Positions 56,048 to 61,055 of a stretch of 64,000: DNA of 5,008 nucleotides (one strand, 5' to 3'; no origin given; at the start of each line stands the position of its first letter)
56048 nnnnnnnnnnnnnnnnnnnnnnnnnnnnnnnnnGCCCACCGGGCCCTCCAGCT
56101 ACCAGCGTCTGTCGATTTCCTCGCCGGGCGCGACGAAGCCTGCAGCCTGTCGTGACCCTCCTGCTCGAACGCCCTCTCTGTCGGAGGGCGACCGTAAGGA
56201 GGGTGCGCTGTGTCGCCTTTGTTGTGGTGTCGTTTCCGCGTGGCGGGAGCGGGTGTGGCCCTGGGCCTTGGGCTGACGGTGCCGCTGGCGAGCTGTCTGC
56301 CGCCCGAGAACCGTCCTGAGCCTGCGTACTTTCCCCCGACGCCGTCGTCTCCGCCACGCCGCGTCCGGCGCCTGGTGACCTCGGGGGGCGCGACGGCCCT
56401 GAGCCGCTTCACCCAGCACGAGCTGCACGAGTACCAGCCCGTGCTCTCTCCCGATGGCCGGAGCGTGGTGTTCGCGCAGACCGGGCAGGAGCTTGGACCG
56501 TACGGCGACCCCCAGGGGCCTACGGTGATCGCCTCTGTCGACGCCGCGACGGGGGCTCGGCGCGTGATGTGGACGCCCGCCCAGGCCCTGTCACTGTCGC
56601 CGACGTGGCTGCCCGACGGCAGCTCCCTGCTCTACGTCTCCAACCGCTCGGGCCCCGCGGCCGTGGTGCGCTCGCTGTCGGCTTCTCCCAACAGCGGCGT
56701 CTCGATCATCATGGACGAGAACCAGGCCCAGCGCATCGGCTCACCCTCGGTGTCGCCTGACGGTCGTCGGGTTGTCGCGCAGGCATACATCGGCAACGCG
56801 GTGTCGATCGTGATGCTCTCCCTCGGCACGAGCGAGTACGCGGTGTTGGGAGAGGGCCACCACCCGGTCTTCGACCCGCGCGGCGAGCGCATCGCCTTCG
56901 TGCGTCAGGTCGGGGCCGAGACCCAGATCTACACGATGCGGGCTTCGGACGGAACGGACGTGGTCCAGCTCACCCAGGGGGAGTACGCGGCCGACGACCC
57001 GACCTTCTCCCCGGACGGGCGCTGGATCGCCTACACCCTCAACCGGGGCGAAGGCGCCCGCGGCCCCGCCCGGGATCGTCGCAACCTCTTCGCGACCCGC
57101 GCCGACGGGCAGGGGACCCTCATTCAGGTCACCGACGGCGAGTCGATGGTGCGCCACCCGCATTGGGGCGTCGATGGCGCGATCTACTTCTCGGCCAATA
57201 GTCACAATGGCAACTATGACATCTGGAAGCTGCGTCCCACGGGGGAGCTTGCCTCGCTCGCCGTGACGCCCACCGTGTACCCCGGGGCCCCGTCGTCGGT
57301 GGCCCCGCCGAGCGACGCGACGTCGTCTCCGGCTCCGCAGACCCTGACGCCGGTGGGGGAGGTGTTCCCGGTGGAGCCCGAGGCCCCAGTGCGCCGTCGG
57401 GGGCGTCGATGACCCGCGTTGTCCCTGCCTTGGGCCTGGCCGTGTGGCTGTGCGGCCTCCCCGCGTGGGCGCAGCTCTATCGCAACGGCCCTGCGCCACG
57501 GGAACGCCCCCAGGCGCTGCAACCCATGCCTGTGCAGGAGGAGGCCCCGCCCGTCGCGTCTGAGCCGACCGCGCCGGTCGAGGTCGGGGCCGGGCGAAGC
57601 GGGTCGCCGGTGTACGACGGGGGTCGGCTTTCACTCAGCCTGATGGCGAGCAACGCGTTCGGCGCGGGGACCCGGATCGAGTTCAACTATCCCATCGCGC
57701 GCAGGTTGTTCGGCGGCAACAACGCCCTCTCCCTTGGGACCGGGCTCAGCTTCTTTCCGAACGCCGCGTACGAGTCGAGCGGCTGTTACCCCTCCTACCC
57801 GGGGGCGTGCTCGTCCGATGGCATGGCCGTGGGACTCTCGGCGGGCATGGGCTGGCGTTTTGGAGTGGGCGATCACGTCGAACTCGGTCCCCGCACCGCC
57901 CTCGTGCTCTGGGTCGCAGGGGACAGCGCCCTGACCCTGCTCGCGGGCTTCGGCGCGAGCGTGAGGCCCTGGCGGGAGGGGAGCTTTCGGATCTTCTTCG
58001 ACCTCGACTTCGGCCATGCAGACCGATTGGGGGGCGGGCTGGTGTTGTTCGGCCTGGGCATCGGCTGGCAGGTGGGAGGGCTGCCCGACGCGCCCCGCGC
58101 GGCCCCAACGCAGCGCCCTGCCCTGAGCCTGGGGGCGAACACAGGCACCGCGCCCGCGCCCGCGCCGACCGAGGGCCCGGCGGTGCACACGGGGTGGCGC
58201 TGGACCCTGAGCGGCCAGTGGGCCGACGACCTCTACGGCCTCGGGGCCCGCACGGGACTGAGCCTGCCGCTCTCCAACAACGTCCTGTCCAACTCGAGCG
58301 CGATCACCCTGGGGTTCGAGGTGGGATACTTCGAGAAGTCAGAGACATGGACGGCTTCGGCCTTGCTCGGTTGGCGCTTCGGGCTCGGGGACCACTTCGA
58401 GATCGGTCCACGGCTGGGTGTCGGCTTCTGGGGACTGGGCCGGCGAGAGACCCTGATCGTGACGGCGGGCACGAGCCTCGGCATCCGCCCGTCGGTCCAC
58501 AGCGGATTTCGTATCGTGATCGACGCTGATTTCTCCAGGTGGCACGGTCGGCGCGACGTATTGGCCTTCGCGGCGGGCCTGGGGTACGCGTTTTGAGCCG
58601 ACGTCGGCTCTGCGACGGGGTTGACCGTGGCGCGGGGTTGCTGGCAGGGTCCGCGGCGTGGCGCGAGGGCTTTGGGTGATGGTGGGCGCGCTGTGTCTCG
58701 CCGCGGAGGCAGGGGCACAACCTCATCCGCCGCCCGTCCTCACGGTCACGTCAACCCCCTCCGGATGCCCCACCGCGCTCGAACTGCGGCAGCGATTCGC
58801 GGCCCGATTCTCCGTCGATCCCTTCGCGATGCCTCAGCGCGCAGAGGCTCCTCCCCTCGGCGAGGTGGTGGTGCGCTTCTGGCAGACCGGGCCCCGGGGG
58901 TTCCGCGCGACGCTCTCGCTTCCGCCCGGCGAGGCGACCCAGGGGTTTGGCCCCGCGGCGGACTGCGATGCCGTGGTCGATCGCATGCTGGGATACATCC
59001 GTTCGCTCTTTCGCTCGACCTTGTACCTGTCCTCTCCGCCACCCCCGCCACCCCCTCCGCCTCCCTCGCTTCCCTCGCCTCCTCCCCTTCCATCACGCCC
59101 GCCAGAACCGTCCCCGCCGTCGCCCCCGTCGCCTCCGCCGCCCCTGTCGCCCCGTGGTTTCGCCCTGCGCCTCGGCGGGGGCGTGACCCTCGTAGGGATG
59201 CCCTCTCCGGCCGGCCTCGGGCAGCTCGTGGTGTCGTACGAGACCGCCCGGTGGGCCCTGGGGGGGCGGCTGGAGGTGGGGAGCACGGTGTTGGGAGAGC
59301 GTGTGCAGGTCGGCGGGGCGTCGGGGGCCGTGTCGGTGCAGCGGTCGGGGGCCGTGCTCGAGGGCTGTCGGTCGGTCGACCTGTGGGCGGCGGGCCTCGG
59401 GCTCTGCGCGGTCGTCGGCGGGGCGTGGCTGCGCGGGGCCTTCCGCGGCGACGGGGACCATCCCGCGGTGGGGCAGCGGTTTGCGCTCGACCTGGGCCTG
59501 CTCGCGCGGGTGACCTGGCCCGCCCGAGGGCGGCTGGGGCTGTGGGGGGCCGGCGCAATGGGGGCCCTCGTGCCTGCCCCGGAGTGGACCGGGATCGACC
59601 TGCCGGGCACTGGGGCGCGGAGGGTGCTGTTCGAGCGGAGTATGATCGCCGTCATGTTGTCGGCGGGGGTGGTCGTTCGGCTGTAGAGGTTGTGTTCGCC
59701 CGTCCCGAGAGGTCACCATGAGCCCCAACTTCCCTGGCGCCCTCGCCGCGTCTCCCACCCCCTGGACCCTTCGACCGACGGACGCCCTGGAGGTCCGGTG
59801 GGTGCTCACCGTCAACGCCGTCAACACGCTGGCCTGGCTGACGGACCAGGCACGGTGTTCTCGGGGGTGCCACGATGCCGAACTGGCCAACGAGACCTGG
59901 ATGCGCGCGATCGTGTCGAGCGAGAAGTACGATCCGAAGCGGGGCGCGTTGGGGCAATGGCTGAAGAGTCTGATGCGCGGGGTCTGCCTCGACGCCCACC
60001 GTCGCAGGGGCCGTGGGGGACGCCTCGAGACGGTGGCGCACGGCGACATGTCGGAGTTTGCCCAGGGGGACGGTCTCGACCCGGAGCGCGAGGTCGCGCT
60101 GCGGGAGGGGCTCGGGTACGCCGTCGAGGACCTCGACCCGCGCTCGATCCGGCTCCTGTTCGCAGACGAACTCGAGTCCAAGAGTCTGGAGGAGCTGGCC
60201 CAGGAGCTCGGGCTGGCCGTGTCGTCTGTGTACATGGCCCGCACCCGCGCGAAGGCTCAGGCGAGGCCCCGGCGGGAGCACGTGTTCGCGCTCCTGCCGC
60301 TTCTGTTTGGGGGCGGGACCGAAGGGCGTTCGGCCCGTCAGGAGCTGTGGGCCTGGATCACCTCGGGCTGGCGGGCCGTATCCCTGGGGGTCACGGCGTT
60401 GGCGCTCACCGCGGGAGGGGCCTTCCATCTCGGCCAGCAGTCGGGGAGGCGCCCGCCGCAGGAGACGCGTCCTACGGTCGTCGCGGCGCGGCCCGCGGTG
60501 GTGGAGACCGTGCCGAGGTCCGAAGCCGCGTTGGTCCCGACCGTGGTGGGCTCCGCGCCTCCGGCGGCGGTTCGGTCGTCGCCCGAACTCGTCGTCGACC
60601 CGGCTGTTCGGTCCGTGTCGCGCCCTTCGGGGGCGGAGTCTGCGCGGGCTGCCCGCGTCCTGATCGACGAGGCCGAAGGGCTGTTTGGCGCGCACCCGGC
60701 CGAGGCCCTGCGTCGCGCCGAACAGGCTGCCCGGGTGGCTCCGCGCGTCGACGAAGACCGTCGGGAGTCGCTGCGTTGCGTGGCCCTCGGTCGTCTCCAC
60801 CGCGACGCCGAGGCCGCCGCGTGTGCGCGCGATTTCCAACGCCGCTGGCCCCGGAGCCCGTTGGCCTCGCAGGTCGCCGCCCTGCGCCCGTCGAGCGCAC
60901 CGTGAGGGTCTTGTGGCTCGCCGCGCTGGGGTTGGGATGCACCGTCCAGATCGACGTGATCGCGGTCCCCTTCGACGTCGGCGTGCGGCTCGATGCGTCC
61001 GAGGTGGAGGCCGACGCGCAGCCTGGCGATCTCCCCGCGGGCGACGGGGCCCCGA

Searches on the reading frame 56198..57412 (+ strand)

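Call 72: search_protein_families(library=pfam, proteins=[window:56198-57412:+], max_evalue=0.001)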
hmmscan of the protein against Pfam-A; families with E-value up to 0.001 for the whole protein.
window:56198-57412:+ (404 aa): 1 family
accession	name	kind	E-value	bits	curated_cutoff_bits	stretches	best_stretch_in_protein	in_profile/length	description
PF07676.18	PD40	-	4.2e-30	103.4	20.9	2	257-286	3-32/38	WD40-like Beta Propeller Repeat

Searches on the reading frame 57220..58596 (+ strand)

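Call 72: search_protein_families(library=pfam, proteins=[window:57220-58596:+], max_evalue=0.001)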
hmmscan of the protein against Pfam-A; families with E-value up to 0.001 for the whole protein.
window:57220-58596:+ (458 aa): 1 family
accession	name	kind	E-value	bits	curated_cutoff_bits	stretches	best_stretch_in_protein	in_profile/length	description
PF03797.25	Autotransporter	-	0.00063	20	26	0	374-402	115-143/255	Autotransporter beta-domain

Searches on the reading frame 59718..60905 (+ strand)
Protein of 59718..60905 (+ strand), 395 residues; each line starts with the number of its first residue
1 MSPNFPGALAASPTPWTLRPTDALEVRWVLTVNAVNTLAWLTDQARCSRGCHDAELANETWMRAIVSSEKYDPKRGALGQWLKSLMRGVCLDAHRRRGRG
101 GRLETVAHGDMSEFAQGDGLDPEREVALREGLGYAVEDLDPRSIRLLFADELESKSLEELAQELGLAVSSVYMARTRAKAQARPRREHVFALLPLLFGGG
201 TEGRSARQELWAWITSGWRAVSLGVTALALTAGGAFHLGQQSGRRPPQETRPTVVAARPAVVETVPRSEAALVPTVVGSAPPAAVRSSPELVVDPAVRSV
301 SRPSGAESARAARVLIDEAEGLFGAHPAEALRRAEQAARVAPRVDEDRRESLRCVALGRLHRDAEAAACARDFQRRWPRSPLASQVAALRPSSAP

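Call 72: search_protein_families(library=pfam, proteins=[window:59718-60905:+], max_evalue=0.001)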
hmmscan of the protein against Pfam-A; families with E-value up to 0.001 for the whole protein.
window:59718-60905:+ (395 aa): 3 families
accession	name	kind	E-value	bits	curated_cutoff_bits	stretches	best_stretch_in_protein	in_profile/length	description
PF04542.20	Sigma70_r2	-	1.4e-08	34.9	24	1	54-99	24-70/71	Sigma-70 region 2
PF07638.17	Sigma70_ECF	-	0.00011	22.6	21.1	1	45-174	41-175/185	ECF sigma factor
PF08281.18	Sigma70_r4_2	-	0.00053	20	25.7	1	135-180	7-52/54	Sigma-70, region 4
